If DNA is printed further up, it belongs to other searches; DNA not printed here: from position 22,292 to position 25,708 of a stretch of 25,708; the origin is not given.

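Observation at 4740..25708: Locus-level hypothesis: a non-canonical archaeal surface-glycan assembly and remodelling system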

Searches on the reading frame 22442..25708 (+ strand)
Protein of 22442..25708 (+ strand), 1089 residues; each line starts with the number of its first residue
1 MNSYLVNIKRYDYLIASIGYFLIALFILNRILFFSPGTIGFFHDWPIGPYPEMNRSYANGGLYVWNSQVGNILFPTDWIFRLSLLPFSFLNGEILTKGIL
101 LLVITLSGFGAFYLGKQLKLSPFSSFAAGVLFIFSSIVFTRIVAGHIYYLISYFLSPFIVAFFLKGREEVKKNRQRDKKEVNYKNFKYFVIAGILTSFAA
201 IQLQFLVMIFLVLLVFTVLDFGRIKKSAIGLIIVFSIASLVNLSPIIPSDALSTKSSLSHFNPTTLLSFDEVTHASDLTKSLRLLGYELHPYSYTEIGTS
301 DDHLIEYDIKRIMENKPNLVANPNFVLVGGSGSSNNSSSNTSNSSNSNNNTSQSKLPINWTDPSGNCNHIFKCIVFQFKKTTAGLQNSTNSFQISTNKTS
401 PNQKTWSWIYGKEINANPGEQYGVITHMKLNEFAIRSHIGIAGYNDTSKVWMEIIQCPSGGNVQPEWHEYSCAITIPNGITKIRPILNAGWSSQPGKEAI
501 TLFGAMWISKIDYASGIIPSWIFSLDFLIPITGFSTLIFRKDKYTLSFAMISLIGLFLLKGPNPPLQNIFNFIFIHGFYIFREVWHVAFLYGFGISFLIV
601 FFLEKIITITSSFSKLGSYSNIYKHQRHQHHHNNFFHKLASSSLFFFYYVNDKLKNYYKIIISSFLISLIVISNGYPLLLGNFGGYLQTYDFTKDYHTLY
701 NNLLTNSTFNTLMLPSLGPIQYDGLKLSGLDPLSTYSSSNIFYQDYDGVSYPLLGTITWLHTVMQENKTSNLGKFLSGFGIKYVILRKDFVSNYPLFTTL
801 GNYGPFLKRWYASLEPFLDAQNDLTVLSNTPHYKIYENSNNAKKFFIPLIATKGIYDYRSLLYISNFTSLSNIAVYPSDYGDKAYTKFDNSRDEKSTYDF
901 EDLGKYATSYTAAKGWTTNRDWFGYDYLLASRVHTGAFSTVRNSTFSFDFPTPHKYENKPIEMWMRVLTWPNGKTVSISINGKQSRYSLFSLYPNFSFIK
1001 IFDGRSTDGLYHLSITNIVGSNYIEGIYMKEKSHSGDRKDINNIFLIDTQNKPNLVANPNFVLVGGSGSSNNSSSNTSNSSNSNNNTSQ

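Call 8: search_protein_families(library=pfam, max_evalue=0.01, proteins=[window:22442-25708:+])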
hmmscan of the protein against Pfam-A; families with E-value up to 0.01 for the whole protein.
window:22442-25708:+ (1089 aa): 0 families

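Call 9: search_protein_families(library=ncbifam, max_evalue=0.01, proteins=[window:22442-25708:+])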
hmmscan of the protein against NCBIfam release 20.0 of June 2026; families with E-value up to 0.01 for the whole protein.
window:22442-25708:+ (1089 aa): 2 families
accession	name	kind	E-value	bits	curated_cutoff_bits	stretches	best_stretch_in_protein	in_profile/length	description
NF053599.1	transp_MmpA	equivalog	3.7e-05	22.5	210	1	88-172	61-143/543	MmpA family trehalose lipid delivery protein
TIGR04154.1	archaeo_STT3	subfamily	0.0024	16.3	450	1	111-266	113-277/831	oligosaccharyl transferase, archaeosortase A system-associated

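Call 14: find_homologous_proteins(query=window:22442-25708:+, max_evalue=0.001)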
Query window:22442-25708:+ (1089 aa): 120 proteins with E <= 0.001 among 8000 candidates.
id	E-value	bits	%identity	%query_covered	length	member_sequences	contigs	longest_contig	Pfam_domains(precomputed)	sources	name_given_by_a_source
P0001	0.0e+0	1854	70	99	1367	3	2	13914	PF19830.5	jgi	jgi:hypothetical protein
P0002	0.0e+0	1740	67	97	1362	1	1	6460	-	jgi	jgi:hypothetical protein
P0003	0.0e+0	1423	57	98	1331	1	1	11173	PF19830.5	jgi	jgi:hypothetical protein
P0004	0.0e+0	1170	56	51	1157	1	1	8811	-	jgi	jgi:hypothetical protein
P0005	0.0e+0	1165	84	58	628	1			PF19830.5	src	-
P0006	0.0e+0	1144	57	51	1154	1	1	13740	-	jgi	jgi:hypothetical protein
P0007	0.0e+0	1119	61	78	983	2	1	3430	-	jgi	jgi:hypothetical protein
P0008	1.1e-294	999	50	50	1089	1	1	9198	-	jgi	jgi:hypothetical protein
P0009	1.5e-292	992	49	51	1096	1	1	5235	-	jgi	jgi:hypothetical protein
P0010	1.9e-291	988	48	51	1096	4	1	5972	-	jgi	jgi:hypothetical protein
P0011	1.1e-289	982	49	52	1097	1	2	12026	-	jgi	jgi:hypothetical protein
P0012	3.1e-288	977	50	50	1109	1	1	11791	-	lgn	-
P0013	3.5e-283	961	49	50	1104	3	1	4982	-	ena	-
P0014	4.1e-282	957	50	50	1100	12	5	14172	PF19830.5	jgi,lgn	jgi:hypothetical protein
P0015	1.9e-280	951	49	51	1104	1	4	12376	PF19830.5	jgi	jgi:hypothetical protein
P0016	9.0e-280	949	49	51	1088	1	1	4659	PF19830.5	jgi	jgi:hypothetical protein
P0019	1.1e-278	946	48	51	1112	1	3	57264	-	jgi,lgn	jgi:hypothetical protein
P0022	9.8e-274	929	44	50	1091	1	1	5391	PF19830.5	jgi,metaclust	metaclust:\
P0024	1.6e-272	925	48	50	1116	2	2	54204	-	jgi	jgi:hypothetical protein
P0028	6.6e-270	917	49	50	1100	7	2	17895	PF19830.5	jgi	jgi:hypothetical protein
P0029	1.4e-268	912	49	50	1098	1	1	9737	PF19830.5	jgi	jgi:hypothetical protein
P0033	2.9e-268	911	48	51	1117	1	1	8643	-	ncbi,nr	ncbi:MAG TPA: hypothetical protein VJS91_08295 [Nitrososphaeraceae archaeon]|nr:hypothetical protein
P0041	1.7e-259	882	44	51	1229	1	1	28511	PF19830.5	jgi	jgi:hypothetical protein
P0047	2.6e-257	875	47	50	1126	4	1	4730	PF11847.14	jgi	jgi:hypothetical protein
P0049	5.3e-252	857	45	51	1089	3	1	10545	-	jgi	-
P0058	1.1e-210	720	65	47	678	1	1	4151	PF19830.5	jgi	jgi:hypothetical protein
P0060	9.5e-207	707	50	40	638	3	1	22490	PF19830.5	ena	-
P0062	3.7e-204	699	39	47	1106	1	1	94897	-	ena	-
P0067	2.2e-72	263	50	14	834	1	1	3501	PF02018.24,PF07995.18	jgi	jgi:aldose sugar dehydrogenase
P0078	2.7e-46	176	55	16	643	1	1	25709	PF07995.18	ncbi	-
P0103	3.0e-36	143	46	14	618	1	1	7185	PF02018.24,PF07995.18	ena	-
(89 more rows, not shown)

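Call 15: find_encoding_contigs(protein=P0001, flank=10000, max_places=4)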
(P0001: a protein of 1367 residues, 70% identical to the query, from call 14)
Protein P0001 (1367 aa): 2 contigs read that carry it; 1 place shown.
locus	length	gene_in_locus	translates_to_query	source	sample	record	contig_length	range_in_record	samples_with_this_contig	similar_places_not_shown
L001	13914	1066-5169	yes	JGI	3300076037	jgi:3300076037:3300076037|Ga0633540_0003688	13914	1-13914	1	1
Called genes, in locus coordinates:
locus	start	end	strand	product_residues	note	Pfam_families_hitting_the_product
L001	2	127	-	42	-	?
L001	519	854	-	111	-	-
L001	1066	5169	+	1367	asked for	PF19830:DUF6311 (weak)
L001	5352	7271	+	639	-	PF07995:GSDH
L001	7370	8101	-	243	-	-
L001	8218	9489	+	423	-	PF13439:Glyco_transf_4 (faint), PF20706:GT4-conflict (weak), PF00534:Glycos_transf_1, PF13692:Glyco_trans_1_4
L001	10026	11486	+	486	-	PF13440:Polysacc_synt_3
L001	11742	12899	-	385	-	PF13439:Glyco_transf_4, PF20706:GT4-conflict, PF00534:Glycos_transf_1, PF13692:Glyco_trans_1_4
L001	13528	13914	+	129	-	?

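Call 16: find_encoding_contigs(protein=P0019, flank=10000, max_places=4)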
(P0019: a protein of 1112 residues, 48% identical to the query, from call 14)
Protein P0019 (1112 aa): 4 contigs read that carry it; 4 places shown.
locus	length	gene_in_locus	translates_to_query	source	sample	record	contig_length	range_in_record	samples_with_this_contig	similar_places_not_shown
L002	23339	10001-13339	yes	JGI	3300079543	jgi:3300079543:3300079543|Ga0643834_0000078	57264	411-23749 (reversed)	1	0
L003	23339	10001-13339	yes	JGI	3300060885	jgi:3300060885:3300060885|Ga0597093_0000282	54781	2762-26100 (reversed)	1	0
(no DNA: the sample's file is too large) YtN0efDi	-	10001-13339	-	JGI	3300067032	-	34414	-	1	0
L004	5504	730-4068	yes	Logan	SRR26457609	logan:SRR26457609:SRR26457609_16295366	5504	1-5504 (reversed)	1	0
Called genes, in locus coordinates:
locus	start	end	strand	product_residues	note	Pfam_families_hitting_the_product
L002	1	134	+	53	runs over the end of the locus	PF07995:GSDH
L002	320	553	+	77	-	-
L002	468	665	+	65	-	-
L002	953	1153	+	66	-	-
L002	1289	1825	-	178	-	PF07452:CHRD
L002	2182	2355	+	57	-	-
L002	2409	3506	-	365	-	PF13439:Glyco_transf_4, PF20706:GT4-conflict, PF00534:Glycos_transf_1, PF13692:Glyco_trans_1_4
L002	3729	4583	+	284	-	PF00535:Glycos_transf_2, PF10111:Glyco_tranf_2_2, PF13641:Glyco_tranf_2_3 (faint)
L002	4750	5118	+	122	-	-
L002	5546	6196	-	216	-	-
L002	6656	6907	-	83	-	-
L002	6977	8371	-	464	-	-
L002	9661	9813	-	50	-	-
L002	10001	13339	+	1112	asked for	-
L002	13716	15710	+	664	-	PF07995:GSDH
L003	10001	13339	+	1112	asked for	-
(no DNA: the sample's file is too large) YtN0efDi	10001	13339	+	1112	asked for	-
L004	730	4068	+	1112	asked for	-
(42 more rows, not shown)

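Call 18: find_encoding_contigs(protein=P0062, flank=10000, max_places=2)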
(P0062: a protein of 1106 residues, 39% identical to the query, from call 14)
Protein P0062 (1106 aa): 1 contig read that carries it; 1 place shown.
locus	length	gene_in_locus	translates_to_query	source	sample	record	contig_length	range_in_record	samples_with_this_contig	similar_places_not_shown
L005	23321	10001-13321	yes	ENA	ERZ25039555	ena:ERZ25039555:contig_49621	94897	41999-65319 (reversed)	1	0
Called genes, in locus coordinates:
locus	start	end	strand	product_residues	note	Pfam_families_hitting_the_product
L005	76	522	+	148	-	-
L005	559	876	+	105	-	-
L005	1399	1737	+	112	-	-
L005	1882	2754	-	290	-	PF00535:Glycos_transf_2, PF13641:Glyco_tranf_2_3 (weak)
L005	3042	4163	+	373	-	PF13439:Glyco_transf_4, PF20706:GT4-conflict, PF00534:Glycos_transf_1, PF13692:Glyco_trans_1_4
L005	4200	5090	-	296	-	-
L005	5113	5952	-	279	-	-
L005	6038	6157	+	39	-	-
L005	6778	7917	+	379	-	PF13439:Glyco_transf_4 (weak), PF20706:GT4-conflict (weak), PF00534:Glycos_transf_1, PF13692:Glyco_trans_1_4, PF13524:Glyco_trans_1_2 (weak)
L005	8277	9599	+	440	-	-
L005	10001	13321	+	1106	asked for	-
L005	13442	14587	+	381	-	PF07995:GSDH (weak)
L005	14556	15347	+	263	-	PF07995:GSDH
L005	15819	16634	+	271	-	PF02475:TRM5-TYW2_MTfase (weak), PF05050:Methyltransf_21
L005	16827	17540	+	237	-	PF13489:Methyltransf_23, PF07021:MetW (weak), PF13649:Methyltransf_25 (weak), PF13847:Methyltransf_31 (weak), PF08241:Methyltransf_11, PF08242:Methyltransf_12 (weak)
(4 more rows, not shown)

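Call 19: find_encoding_contigs(protein=P0024, flank=10000, max_places=2)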
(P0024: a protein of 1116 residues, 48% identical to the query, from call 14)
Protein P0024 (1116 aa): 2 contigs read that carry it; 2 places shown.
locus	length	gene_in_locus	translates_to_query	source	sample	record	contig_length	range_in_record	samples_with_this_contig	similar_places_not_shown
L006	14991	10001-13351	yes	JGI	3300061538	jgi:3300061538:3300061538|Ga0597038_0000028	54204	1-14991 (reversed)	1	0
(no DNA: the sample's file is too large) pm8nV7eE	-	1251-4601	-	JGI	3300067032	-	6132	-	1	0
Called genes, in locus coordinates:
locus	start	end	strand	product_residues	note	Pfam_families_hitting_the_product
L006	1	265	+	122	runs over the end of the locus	-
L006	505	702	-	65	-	-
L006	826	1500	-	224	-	-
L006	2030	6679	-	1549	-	-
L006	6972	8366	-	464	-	-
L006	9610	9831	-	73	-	-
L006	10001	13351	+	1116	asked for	-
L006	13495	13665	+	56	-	-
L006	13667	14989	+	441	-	?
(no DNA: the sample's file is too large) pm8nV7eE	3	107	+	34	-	?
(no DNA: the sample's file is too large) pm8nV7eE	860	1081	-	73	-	-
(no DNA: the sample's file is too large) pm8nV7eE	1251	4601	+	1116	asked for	-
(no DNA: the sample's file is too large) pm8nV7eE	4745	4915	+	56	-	-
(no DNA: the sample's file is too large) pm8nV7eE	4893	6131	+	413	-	?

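Call 21: find_related_loci(query=A1, collection=genome_contigs, flank=10000)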
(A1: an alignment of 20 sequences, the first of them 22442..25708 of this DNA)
Query A1 (1089 aa) in genome_contigs; peptide patterns used: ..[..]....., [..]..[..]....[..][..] (x = any residue, [..] = any of these).
117 stretches matched a pattern; 5 encode a relative of the query (tblastn E <= 1e-3); 5 distinct loci.
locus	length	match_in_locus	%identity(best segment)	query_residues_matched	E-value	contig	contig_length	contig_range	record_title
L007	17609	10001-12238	54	6-1043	1e-154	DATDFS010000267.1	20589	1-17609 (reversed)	MAG TPA_asm: Nitrososphaeraceae archaeon isolate SMAG_U232 k141_946574, whole genome shotgun sequence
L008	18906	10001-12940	41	1-1033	6e-109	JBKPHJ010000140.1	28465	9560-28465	MAG: Thermoproteota archaeon isolate HAY_GB_MAG_00013 HAY_GB_000000116655, whole genome shotgun sequence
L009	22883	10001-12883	30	30-1061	4e-71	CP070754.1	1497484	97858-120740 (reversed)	MAG: Candidatus Bathyarchaeota archaeon isolate bin30 chromosome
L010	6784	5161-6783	42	30-836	2e-57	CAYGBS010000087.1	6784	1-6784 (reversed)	MAG TPA_asm: uncultured Candidatus Bathyarchaeia archaeon isolate ERP108616_co2_16 genome assembly, contig: NODE_23171_l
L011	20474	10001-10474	26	124-302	9e-6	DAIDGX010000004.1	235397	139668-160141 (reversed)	MAG TPA_asm: Vulcanimicrobiota bacterium isolate clean332 k141_890477, whole genome shotgun sequence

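Call 26: search_protein_families(library=pfam, max_evalue=0.001, proteins=[L007:73-1311:+, L007:3192-3890:-, L007:7329-8078:-, L007:9292-9984:+, L007:12870-14315:-, L007:15878-17002:-, L008:2256-3347:+, L008:3388-5211:-, L008:7479-8912:+, L008:8994-9806:-])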
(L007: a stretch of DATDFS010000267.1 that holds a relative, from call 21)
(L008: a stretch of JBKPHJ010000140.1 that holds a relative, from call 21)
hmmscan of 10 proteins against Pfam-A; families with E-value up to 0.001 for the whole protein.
L007:73-1311:+ (413 aa): 0 families

L007:3192-3890:- (233 aa): 6 families
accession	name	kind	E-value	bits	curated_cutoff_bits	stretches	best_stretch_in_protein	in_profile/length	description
PF13649.12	Methyltransf_25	-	9.6e-14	52.3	27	1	41-125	1-93/97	Methyltransferase domain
PF08241.18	Methyltransf_11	-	1.4e-13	51.7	21.2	1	42-132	1-94/95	Methyltransferase domain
PF13489.12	Methyltransf_23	-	2.5e-11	44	27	1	29-170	14-159/164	Methyltransferase domain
PF13847.12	Methyltransf_31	-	2.5e-08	34.2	27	1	37-139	3-117/145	Methyltransferase domain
PF08242.18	Methyltransf_12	-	2.1e-07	32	30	1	42-125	1-92/98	Methyltransferase domain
PF02353.26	CMAS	-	8.2e-06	25.8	27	1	26-135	51-166/273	Mycolic acid cyclopropane synthetase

L007:7329-8078:- (250 aa): 2 families
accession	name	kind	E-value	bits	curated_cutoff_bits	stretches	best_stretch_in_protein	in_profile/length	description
PF05050.19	Methyltransf_21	-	7.3e-08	33.2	22.7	0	189-231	116-162/173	Methyltransferase FkbM domain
PF06325.19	PrmA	-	1.4e-05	25.1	22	1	108-170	157-219/296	Ribosomal protein L11 methyltransferase (PrmA)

L007:9292-9984:+ (231 aa): 5 families
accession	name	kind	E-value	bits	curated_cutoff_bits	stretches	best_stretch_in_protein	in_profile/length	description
PF13489.12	Methyltransf_23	-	1e-15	58.3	27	1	27-195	20-163/164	Methyltransferase domain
PF08241.18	Methyltransf_11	-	1.3e-11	45.4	21.2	1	34-129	1-95/95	Methyltransferase domain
PF13847.12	Methyltransf_31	-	2.4e-07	31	27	1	30-159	4-127/145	Methyltransferase domain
PF13649.12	Methyltransf_25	-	1.2e-06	29.6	27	1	34-125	2-97/97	Methyltransferase domain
PF08242.18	Methyltransf_12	-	2.3e-06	28.7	30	1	34-127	1-98/98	Methyltransferase domain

L007:12870-14315:- (482 aa): 1 family
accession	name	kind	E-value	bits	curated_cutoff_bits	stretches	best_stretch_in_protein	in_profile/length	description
PF13440.11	Polysacc_synt_3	-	5.5e-07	29.6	23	1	52-330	6-288/293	Polysaccharide biosynthesis protein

L007:15878-17002:- (375 aa): 5 families
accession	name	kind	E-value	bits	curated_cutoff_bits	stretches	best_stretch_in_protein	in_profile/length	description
PF13365.12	Trypsin_2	-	1.3e-31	110.7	27.6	1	72-212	1-144/144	Trypsin-like peptidase domain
PF00089.32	Trypsin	-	2e-13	51.1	20.6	1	66-216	21-198/220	Trypsin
PF13180.12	PDZ_2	-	8.9e-11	42.4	27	1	268-359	12-80/80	PDZ domain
PF17820.7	PDZ_6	-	3e-06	27.3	27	0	311-336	19-44/54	PDZ domain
PF00595.29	PDZ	-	0.00089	20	23.2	0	260-346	13-80/81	PDZ domain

L008:2256-3347:+ (364 aa): 5 families
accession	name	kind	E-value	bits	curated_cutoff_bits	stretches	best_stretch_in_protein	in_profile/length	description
PF00534.26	Glycos_transf_1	-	2.2e-33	115.6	26.4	1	180-334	9-169/172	Glycosyl transferases group 1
PF13692.12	Glyco_trans_1_4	-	5.4e-24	85.5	27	1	186-323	1-142/142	Glycosyl transferases group 1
PF13439.12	Glyco_transf_4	-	3.1e-13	50.5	28.5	1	17-172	2-166/170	Glycosyltransferase Family 4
PF20706.3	GT4-conflict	-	7.1e-09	35.5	26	1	247-299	271-323/385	Family 4 Glycosyltransferase in conflict systems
PF13579.12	Glyco_trans_4_4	-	3.8e-05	24.5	29.7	1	17-60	1-44/158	Glycosyl transferase 4-like domain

L008:3388-5211:- (608 aa): 0 families

L008:7479-8912:+ (478 aa): 0 families

L008:8994-9806:- (271 aa): 5 families
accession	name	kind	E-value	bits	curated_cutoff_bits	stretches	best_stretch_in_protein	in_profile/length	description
PF05050.19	Methyltransf_21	-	2.8e-22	80.1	22.7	1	95-254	1-172/173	Methyltransferase FkbM domain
PF02475.24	TRM5-TYW2_MTfase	-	8.6e-06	26.2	28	1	82-143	29-89/164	TRM5/TYW2 methyltransferase domain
PF01135.25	PCMT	-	8.6e-06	26.1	20.3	1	83-144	68-128/210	Protein-L-isoaspartate(D-aspartate) O-methyltransferase (PCMT)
PF05575.17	V_cholerae_RfbT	-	0.00016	21.6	27.9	1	86-153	76-143/286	Vibrio cholerae RfbT protein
PF01728.25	FtsJ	-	0.00071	20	24.1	1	86-203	18-100/181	FtsJ-like methyltransferase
